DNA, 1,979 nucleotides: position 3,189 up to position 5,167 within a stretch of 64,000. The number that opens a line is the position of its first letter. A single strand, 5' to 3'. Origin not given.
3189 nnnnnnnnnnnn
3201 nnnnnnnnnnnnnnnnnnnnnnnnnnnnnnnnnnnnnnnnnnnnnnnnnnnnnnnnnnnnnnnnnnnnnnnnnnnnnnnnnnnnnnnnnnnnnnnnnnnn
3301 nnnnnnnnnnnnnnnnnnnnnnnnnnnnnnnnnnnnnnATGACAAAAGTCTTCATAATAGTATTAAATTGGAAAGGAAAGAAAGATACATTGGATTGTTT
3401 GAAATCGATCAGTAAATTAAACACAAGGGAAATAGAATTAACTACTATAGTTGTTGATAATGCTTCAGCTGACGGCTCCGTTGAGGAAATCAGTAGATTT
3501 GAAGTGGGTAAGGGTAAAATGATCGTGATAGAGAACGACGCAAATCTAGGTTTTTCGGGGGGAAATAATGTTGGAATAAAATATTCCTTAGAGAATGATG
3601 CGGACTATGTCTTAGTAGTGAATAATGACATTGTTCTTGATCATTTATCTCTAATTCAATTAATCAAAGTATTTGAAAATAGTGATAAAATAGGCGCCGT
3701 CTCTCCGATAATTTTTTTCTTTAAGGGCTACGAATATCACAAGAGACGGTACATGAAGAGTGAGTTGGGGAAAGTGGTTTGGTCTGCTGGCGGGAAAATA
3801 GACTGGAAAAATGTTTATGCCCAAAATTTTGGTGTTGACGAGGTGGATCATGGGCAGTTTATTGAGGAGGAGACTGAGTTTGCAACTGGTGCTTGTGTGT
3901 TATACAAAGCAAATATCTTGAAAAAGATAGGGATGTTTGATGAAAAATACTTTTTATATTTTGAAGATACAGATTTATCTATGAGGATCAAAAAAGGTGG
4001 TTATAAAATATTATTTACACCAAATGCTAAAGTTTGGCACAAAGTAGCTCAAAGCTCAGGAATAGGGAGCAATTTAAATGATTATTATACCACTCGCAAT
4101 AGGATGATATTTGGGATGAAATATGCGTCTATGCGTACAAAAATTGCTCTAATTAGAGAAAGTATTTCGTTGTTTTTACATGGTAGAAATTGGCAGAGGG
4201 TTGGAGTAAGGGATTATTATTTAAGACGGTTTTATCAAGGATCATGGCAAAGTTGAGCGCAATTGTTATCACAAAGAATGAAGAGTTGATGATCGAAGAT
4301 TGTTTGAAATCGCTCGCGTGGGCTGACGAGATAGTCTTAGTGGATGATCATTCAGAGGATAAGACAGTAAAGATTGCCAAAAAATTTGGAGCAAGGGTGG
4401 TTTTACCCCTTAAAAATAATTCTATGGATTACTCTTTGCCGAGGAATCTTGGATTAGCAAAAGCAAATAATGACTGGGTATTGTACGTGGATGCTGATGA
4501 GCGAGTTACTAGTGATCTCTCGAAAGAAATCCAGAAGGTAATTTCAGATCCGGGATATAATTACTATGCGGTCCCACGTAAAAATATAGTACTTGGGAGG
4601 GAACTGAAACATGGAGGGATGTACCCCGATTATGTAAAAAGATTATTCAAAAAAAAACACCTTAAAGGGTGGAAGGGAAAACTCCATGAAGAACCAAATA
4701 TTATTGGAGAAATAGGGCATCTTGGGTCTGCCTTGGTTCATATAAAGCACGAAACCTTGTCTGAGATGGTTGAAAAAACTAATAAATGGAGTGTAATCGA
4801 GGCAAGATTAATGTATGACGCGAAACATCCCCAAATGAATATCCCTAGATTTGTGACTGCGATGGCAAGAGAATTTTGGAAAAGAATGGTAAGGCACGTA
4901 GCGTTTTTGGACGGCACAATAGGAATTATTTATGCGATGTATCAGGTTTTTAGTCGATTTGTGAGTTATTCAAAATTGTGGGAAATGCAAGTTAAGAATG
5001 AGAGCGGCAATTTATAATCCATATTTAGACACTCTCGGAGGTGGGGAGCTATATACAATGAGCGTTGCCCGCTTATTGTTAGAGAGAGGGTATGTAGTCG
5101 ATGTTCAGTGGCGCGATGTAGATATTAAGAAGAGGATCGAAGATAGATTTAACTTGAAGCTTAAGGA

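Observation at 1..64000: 64 kb glycosylation supercluster with at least 16 GT-C membrane transferases and at least 4 polyprenol-P-sugar synthases: a candidate ALG-like extracytoplasmic assembly line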

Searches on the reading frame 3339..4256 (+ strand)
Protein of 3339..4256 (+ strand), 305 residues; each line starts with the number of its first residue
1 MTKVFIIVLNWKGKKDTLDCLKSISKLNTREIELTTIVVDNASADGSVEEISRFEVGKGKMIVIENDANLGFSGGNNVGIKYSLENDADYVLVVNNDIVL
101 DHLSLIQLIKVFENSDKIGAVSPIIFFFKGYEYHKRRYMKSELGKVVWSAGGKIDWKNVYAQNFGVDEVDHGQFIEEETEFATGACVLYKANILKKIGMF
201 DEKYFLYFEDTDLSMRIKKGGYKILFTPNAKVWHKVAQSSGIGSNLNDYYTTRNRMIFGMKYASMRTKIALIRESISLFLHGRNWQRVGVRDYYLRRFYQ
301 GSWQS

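Call 4: search_protein_families(library=pfam, proteins=[window:3339-4256:+], max_evalue=0.001)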
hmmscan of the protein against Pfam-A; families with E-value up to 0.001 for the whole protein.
window:3339-4256:+ (305 aa): 3 families
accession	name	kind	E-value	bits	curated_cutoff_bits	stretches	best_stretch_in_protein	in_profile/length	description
PF00535.33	Glycos_transf_2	-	2e-13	51.1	23.3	1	6-197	4-167/168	Glycosyl transferase family 2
PF13641.12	Glyco_tranf_2_3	-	2.5e-13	51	27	1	4-239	3-216/230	Glycosyltransferase like family 2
PF13632.12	Glyco_trans_2_3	-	4.2e-08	33.7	27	1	91-275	2-157/198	Glycosyl transferase family group 2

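Call 14: search_protein_families(library=ncbifam, proteins=[window:3339-4256:+], max_evalue=0.001)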
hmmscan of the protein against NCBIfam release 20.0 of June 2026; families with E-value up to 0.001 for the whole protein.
window:3339-4256:+ (305 aa): 11 families
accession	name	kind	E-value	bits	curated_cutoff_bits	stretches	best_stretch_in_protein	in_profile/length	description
TIGR01556.1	rhamnosyltran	subfamily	2.7e-17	62.9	200.55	1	33-268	21-246/281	rhamnosyltransferase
TIGR03937.1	PgaC_IcaA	equivalog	2.4e-15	56.4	422.3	2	3-122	46-160/407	poly-beta-1,6-N-acetyl-D-glucosamine synthase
NF041875.1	EPS_EpsD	equivalog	4.5e-11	42.7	370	1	166-239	140-211/325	exopolysaccharide biosynthesis glycosyltransferase EpsD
TIGR03965.1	mycofact_glyco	equivalog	6.3e-10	38.5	280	1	184-235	231-281/467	mycofactocin biosynthesis glycosyltransferase MftF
NF050113.1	gal_furan_GlfT1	equivalog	1e-08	34.8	330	1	19-224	16-196/290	galactofuranosyltransferase GlfT1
TIGR03111.1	glyc2_xrt_Gpos1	hypoth_equivalog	4.9e-07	28.9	363.95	1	4-255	51-281/439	TIGR03111 family XrtG-associated glycosyltransferase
NF038299.1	EPS_HpsN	equivalog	1.4e-06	27.5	425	1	6-241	5-227/317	hormogonium polysaccharide biosynthesis glycosyltransferase HpsN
NF007482.0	PRK10073.1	equivalog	9.8e-06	24.8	423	1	2-102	6-100/334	glycosyltransferase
NF038302.1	EPS_HpsE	equivalog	4.9e-05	22.4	300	0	203-239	191-227/307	hormogonium polysaccharide biosynthesis glycosyltransferase HpsE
NF045692.1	OglycostaseCruG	equivalog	0.00032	19.7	600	0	177-233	198-254/386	2'-O-glycosyltransferase CruG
TIGR03469.1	HpnB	hypoth_equivalog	0.00046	19.3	379.25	0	32-115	73-163/386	hopene-associated glycosyltransferase HpnB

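Call 34: find_encoding_contigs(protein=window:3339-4256:+, flank=10000, max_places=1)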
Protein window:3339-4256:+ (305 aa): 20 contigs read that carry it; 1 place shown.
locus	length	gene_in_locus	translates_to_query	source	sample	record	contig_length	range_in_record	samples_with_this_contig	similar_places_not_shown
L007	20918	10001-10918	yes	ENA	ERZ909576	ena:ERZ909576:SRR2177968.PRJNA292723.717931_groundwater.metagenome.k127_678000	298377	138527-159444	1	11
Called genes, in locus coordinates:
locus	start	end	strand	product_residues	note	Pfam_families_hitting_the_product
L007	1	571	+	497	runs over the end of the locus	PF13231:PMT_2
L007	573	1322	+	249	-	PF00535:Glycos_transf_2, PF10111:Glyco_tranf_2_2 (weak), PF13641:Glyco_tranf_2_3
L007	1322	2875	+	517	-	PF13231:PMT_2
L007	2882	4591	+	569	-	-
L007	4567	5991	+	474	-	-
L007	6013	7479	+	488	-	PF01943:Polysacc_synt, PF13440:Polysacc_synt_3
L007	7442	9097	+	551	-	-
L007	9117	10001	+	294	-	PF00535:Glycos_transf_2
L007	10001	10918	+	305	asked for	PF00535:Glycos_transf_2, PF13641:Glyco_tranf_2_3, PF13632:Glyco_trans_2_3 (weak)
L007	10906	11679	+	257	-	PF00535:Glycos_transf_2, PF10111:Glyco_tranf_2_2 (faint)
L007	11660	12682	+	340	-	PF13439:Glyco_transf_4 (faint), PF00534:Glycos_transf_1, PF13692:Glyco_trans_1_4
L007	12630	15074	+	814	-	PF09586:YfhO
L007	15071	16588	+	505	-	-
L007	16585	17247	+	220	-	PF13489:Methyltransf_23, PF01209:Ubie_methyltran (weak), PF01728:FtsJ (weak), PF13847:Methyltransf_31, PF13649:Methyltransf_25, PF08241:Methyltransf_11, PF08242:Methyltransf_12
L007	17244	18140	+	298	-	PF00535:Glycos_transf_2, PF10111:Glyco_tranf_2_2 (faint), PF13641:Glyco_tranf_2_3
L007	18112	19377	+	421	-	-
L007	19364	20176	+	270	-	PF00535:Glycos_transf_2, PF13641:Glyco_tranf_2_3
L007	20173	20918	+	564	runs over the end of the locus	PF02366:PMT, PF13231:PMT_2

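Call 90: search_protein_families(library=pfam, proteins=[L007:573-1322:+, L007:2882-4591:+, L007:4567-5991:+], max_evalue=1)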
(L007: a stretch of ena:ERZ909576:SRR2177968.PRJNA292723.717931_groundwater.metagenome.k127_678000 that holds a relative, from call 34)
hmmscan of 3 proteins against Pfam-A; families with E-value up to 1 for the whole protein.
L007:573-1322:+ (249 aa): 4 families
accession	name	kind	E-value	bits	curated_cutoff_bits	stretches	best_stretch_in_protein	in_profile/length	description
PF00535.33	Glycos_transf_2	-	6.4e-27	95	23.3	1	7-171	1-168/168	Glycosyl transferase family 2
PF10111.15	Glyco_tranf_2_2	-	1.2e-06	28.7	27.3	1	7-108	1-102/276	Glycosyltransferase like family 2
PF13641.12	Glyco_tranf_2_3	-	1.5e-06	28.9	27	1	6-215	3-209/230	Glycosyltransferase like family 2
PF13733.12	Glyco_transf_7N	-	0.16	12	27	1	4-49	47-91/134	N-terminal region of glycosyl transferase group 7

L007:2882-4591:+ (569 aa): 3 families
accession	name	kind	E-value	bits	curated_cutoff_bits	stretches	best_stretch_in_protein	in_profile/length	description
PF10131.15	PTPS_related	-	5.3e-06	25.6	26.4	1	77-409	1-307/621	6-pyruvoyl-tetrahydropterin synthase related domain; membrane protein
PF13567.11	DUF4131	-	0.0088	16.2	31.6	1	301-358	4-63/165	Domain of unknown function (DUF4131)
PF03647.18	Tmemb_14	-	0.45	11.6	24.8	1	304-336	54-87/92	Transmembrane proteins 14C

L007:4567-5991:+ (474 aa): 1 family
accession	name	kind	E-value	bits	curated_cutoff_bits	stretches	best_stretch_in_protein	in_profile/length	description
PF24416.1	DUF7548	-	0.0023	18.3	27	1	126-197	31-101/137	Family of unknown function (DUF7548)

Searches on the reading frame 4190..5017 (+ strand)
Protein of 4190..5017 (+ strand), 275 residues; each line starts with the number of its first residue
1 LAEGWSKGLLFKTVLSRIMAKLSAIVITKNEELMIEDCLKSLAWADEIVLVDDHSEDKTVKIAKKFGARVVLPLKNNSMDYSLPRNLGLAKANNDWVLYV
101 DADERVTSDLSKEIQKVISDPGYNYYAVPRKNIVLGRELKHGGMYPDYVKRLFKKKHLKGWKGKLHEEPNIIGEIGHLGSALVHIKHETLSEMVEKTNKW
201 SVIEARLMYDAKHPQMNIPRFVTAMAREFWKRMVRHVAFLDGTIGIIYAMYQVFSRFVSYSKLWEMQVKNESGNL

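Call 4: search_protein_families(library=pfam, proteins=[window:4190-5017:+], max_evalue=0.001)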
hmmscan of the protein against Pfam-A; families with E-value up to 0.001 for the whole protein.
window:4190-5017:+ (275 aa): 3 families
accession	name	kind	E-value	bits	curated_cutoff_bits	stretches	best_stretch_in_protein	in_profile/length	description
PF00535.33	Glycos_transf_2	-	1.1e-20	74.7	23.3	1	23-157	1-141/168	Glycosyl transferase family 2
PF13704.12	Glyco_tranf_2_4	-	3e-07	31.3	27.5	1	29-111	1-89/98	Glycosyl transferase family 2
PF10111.15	Glyco_tranf_2_2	-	1.9e-05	24.7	27.3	1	46-118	30-106/276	Glycosyltransferase like family 2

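Call 14: search_protein_families(library=ncbifam, proteins=[window:4190-5017:+], max_evalue=0.001)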
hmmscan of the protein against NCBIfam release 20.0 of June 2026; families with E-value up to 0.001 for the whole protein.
window:4190-5017:+ (275 aa): 11 families
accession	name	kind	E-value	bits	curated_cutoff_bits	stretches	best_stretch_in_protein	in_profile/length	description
TIGR04195.1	S_glycosyl_SunS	equivalog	2.1e-14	53.2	350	1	24-169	61-202/421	SunS family peptide S-glycosyltransferase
TIGR04283.1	glyco_like_mftF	equivalog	6.9e-11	42.1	182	1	22-124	1-103/221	TIGR04283 family arsenosugar biosynthesis glycosyltransferase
NF007482.0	PRK10073.1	equivalog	2.5e-10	39.9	423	1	19-113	5-105/334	glycosyltransferase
TIGR03965.1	mycofact_glyco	equivalog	2.7e-06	26.5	280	1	20-121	74-182/467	mycofactocin biosynthesis glycosyltransferase MftF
NF010496.0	PRK13915.1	equivalog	3.5e-06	26.3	262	1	20-103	31-126/307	glucosyl-3-phosphoglycerate synthase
NF045692.1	OglycostaseCruG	equivalog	2.4e-05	23.4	600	1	15-126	36-160/386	2'-O-glycosyltransferase CruG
NF050050.1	ProtGlycPglI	equivalog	7e-05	22.3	500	1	19-125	1-114/306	GalNAc(5)-diNAcBac-PP-undecaprenol beta-1,3-glucosyltransferase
TIGR04182.1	glyco_TIGR04182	equivalog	7.6e-05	22.2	325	1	24-104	4-83/293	S-layer glycoprotein N-glycosyltransferase AglJ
TIGR03469.1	HpnB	hypoth_equivalog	9.6e-05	21.6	379.25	1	16-67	40-96/386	hopene-associated glycosyltransferase HpnB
NF047683.1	TeichurnBiosyTuaG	equivalog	0.00014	21.6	400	1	21-114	7-108/252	teichuronic acid biosynthesis protein TuaG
NF041875.1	EPS_EpsD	equivalog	0.00032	20.2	370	1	46-112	31-98/325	exopolysaccharide biosynthesis glycosyltransferase EpsD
